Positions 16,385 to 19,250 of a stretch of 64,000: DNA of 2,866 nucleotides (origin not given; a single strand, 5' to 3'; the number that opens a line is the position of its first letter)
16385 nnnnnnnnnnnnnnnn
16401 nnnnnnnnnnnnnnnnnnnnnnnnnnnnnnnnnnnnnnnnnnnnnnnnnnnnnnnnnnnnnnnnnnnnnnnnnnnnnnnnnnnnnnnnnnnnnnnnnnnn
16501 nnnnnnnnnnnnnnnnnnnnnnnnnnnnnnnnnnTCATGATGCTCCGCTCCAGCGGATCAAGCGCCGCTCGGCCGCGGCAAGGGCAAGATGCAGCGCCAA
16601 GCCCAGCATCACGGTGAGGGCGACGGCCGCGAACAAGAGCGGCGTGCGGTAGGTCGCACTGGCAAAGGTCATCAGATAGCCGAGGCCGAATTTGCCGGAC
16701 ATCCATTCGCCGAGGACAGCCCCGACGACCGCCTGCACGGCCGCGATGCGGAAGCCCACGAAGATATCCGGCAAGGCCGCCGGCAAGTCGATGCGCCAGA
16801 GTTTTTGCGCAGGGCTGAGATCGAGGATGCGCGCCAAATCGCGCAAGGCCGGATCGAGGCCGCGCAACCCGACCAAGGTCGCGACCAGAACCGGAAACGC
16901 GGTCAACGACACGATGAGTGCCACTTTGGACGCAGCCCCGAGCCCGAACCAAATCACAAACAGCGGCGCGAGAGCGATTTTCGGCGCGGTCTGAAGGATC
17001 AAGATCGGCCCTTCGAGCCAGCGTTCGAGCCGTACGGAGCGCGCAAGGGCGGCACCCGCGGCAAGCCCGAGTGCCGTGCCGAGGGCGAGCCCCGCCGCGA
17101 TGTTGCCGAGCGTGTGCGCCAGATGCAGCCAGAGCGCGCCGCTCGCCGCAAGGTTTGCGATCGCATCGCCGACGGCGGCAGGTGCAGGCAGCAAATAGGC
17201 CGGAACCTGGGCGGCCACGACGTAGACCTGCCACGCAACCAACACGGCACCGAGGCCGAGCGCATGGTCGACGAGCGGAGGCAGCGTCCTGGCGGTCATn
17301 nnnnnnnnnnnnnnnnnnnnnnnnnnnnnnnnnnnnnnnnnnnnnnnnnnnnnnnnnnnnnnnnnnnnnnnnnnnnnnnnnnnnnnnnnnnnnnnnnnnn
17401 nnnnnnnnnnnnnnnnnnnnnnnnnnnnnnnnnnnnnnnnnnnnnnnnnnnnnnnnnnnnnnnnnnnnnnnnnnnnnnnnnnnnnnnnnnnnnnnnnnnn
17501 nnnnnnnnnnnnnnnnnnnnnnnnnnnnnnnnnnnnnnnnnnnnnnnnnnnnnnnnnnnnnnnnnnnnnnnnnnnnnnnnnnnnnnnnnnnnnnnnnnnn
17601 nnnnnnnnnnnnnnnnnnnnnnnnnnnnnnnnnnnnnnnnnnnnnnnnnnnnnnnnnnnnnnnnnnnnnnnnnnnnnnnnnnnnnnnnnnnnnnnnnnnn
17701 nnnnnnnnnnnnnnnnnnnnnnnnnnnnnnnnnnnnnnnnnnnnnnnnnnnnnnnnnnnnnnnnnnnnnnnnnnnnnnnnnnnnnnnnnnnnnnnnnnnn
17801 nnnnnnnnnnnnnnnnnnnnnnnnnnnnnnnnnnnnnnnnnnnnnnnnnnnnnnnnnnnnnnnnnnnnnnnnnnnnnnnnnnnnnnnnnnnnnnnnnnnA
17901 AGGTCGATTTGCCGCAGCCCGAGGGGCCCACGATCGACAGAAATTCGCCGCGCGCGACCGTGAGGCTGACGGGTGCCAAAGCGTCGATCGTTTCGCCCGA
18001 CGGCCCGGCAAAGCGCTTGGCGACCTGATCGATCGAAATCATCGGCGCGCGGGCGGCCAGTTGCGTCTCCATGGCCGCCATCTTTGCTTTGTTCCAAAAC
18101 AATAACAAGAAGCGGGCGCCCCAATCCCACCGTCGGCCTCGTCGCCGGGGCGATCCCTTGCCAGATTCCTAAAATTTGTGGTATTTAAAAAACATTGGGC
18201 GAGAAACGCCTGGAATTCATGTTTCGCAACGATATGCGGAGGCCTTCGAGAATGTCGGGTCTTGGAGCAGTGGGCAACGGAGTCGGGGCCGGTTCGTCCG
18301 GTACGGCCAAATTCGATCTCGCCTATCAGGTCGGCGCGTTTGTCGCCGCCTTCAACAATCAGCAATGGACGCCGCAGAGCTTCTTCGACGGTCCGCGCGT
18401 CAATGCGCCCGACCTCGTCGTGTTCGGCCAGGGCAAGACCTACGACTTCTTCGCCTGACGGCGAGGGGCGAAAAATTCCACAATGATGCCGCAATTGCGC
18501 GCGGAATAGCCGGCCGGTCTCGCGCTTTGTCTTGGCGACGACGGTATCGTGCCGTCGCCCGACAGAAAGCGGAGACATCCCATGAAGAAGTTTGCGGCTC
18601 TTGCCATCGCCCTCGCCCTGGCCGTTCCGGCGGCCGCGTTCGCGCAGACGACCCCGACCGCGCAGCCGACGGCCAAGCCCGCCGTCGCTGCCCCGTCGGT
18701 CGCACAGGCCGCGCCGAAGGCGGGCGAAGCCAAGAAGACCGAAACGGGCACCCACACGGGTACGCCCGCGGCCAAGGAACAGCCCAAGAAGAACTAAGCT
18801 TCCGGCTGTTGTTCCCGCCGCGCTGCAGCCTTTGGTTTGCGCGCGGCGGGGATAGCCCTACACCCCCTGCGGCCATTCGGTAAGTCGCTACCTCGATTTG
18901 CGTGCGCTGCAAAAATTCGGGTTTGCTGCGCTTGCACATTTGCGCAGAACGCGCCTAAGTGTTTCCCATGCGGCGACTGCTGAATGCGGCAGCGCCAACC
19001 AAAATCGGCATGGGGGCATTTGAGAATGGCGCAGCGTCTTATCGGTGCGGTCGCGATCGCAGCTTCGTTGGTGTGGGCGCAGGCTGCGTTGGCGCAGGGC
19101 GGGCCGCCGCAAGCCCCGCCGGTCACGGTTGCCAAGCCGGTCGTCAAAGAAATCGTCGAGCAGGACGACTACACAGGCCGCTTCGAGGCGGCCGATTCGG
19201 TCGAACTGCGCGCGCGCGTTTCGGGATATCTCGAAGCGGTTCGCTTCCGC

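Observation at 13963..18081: NitT/TauT-type ABC importer with an embedded DeoD/Udp-family nucleoside phosphorylase, all translationally coupled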

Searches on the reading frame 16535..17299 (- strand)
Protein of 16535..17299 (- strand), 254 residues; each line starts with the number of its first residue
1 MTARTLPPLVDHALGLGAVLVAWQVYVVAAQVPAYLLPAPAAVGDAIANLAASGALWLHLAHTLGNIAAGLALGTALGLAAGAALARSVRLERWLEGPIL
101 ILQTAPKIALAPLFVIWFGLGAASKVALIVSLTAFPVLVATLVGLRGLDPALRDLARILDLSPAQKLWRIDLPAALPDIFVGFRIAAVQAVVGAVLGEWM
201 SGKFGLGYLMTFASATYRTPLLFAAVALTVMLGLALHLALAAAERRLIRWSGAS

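Call 4: search_protein_families(library=pfam, proteins=[window:16535-17299:-], max_evalue=0.01)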
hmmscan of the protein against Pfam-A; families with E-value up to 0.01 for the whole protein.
window:16535-17299:- (254 aa): 1 family
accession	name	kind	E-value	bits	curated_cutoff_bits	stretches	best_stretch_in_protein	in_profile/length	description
PF00528.27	BPD_transp_1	-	1.7e-23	83.7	26.4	1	75-248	2-183/184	Binding-protein-dependent transport system inner membrane component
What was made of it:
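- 16535..17299 (-): Permease 1 (254 aa); its ATG overlaps the ATPase stop codon (ATGA). BPD_transp_1 E=1.7e-23 (call 4).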

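Call 5: search_protein_families(library=ncbifam, proteins=[window:16535-17299:-], max_evalue=0.01)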
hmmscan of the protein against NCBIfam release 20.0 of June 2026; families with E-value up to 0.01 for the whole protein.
window:16535-17299:- (254 aa): 7 families
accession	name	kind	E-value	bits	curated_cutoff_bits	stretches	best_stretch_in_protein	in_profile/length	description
NF008470.0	PRK11365.1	equivalog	2.2e-32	112.5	347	1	14-253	17-255/263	aliphatic sulfonate ABC transporter permease SsuC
NF040733.1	ABC_perm_U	equivalog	4.4e-29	101.7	295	1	15-251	14-249/251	ABC transporter permease subunit SaoP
NF007545.0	PRK10160.1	equivalog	3.6e-24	85.7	342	1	16-253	31-273/275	taurine ABC transporter permease TauC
TIGR01183.1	ntrB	equivalog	1.2e-16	61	209.05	1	54-237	13-196/202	nitrate ABC transporter permease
TIGR03416.1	ABC_choXWV_perm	equivalog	9.7e-10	38.4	363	1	55-235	83-262/267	choline ABC transporter permease subunit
NF008196.0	PRK10952.1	equivalog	6.3e-08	31.8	439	1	20-196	116-282/356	glycine betaine/L-proline ABC transporter permease ProW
NF007771.0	PRK10457.1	equivalog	0.0059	17.1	129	0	182-229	28-75/82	hypothetical protein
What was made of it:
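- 16535..17299 (-): It is SsuC/TauC-like but below cut-offs (call 5).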

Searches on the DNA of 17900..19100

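Call 14: search_rna_families(source=window, start=17900, end=19100, threshold=evalue, max_evalue=1)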
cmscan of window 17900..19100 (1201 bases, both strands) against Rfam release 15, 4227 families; matches with E-value up to 1: 0.
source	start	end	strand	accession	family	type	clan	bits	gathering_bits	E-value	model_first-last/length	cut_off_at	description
